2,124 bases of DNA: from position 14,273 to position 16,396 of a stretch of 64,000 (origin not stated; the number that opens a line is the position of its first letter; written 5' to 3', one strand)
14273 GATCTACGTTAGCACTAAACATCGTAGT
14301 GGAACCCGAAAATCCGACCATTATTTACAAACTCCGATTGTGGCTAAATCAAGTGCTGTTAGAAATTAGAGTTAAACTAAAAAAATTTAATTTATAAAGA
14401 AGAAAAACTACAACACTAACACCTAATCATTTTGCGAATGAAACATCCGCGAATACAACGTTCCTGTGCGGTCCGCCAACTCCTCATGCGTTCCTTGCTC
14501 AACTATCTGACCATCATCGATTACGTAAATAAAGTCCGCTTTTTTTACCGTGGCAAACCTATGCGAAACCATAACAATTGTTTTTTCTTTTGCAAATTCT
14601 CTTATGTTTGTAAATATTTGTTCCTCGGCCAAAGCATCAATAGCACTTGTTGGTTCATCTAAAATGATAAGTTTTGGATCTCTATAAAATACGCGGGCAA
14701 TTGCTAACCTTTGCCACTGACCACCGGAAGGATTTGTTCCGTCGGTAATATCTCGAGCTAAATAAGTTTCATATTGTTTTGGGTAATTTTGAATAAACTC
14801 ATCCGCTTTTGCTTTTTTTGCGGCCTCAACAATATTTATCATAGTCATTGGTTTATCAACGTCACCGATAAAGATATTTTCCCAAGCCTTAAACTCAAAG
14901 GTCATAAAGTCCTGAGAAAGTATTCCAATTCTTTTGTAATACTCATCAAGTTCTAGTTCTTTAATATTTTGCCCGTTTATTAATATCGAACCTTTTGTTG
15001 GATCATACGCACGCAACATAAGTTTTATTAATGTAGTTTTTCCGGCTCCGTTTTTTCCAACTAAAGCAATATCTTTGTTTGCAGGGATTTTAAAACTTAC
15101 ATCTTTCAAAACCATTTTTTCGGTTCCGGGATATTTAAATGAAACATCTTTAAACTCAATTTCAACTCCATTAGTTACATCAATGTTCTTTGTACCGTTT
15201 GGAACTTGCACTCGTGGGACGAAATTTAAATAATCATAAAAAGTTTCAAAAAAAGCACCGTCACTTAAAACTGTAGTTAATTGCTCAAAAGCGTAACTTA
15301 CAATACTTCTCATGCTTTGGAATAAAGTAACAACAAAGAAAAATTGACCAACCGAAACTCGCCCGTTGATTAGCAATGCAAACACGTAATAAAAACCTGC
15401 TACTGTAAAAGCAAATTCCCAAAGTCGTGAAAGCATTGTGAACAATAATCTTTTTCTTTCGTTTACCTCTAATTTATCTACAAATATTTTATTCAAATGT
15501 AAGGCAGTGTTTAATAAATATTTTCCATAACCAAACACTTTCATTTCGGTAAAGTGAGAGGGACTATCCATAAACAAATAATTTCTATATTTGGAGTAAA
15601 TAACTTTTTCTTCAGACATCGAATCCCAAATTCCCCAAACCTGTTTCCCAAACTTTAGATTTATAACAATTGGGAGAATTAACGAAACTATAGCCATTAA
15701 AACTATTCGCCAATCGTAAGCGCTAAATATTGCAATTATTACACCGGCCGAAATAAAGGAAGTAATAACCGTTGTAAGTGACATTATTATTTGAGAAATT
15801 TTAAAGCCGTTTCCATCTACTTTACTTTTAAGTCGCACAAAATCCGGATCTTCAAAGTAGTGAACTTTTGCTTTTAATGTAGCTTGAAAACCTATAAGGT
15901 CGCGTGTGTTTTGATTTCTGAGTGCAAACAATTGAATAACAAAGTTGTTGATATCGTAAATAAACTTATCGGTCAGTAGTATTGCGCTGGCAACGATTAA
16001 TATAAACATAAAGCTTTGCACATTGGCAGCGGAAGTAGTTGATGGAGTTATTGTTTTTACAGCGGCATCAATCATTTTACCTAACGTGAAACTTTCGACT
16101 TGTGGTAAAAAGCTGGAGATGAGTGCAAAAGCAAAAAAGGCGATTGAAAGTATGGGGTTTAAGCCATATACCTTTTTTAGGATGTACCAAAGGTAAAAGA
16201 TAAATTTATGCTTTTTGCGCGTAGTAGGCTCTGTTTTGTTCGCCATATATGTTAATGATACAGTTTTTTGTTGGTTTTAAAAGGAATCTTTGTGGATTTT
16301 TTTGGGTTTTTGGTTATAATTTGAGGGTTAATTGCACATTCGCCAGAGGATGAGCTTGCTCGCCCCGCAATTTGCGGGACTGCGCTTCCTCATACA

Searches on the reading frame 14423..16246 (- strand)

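Call 4: search_protein_families(library=pfam, proteins=[window:14423-16246:-], max_evalue=0.01)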
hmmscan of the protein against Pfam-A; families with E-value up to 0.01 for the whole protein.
window:14423-16246:- (607 aa): 6 families
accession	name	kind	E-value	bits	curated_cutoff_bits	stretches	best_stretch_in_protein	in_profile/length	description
PF00005.33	ABC_tran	-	3.5e-32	112.3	25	1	380-534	1-137/137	ABC transporter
PF02463.25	SMC_N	-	2.5e-06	27.5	40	1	408-576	98-211/220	RecF/RecN/SMC N terminal domain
PF13304.12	AAA_21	-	1.1e-05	26.1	27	0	394-413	3-22/304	AAA domain, putative AbiEii toxin, Type IV TA system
PF05783.17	DLIC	-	0.00067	19.1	19.7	1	384-422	19-57/471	Dynein light intermediate chain (DLIC)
PF06414.18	Zeta_toxin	-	0.0046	16.9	22.3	1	393-431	19-57/199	Zeta toxin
PF13401.12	AAA_22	-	0.0051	17.6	27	0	393-553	8-109/130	AAA domain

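Call 5: search_protein_families(library=ncbifam, proteins=[window:14423-16246:-], max_evalue=0.01)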
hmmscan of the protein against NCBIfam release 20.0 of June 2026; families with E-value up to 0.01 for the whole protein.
window:14423-16246:- (607 aa): 191 families (the best 25 are shown)
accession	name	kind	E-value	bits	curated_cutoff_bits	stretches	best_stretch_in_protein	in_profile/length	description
TIGR02204.1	MsbA_rel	hypoth_equivalog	1.5e-72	245.1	780.4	1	294-603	269-573/576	ABC transporter, permease/ATP-binding protein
TIGR02203.1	MsbA_lipidA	equivalog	1.6e-69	235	602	1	120-605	95-569/572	lipid A export permease/ATP-binding protein MsbA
NF010178.0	PRK13657.1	equivalog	1e-67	228.9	733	1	289-598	262-564/588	glucan ABC transporter ATP-binding protein/ permease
NF045513.1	HepA_fam_ABC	equivalog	5.6e-67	226.5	725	1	294-599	306-604/610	heterocyst formation ABC transporter subunit HepA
TIGR00958.1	3a01208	subfamily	2.2e-66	224.6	874.6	1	20-601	150-710/711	antigen peptide transporter 2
NF008381.0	PRK11176.1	equivalog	2.7e-62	211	867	1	331-604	313-578/582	lipid A ABC transporter ATP-binding protein/permease MsbA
TIGR01846.1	type_I_sec_HlyB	subfamily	1.7e-61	208.4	725.55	1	333-606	428-693/694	type I secretion system permease/ATPase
TIGR03375.1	type_I_sec_LssB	subfamily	5.4e-61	206.8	693.1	1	170-591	278-689/696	type I secretion system permease/ATPase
NF052233.1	CphA_assoc_ABC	equivalog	6e-58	196.8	880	1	333-606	480-744/766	cyanophycin metabolism-associated ABC transporter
TIGR03796.1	NHLM_micro_ABC1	equivalog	8.2e-58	196.2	853.3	1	128-601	242-708/710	NHLP family bacteriocin export ABC transporter peptidase/permease/ATPase subunit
NF008364.0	PRK11160.1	equivalog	3.8e-57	194.2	630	1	158-598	139-569/575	heme ABC transporter ATP-binding protein/permease CydC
TIGR03797.1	NHLM_micro_ABC2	equivalog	5.8e-57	193.6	709.4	1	41-598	149-679/686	NHLP bacteriocin export ABC transporter permease/ATPase subunit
TIGR01192.1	chvA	subfamily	6e-55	186.9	585.4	1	290-600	263-566/585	glucan export ABC transporter ATP-binding protein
TIGR02857.1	CydD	equivalog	1.6e-53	182.4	435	1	340-574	301-527/529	thiol reductant ABC exporter subunit CydD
NF008379.0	PRK11174.1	equivalog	6.7e-51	173.6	684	1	344-604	331-583/588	heme ABC transporter permease/ATP-binding protein CydD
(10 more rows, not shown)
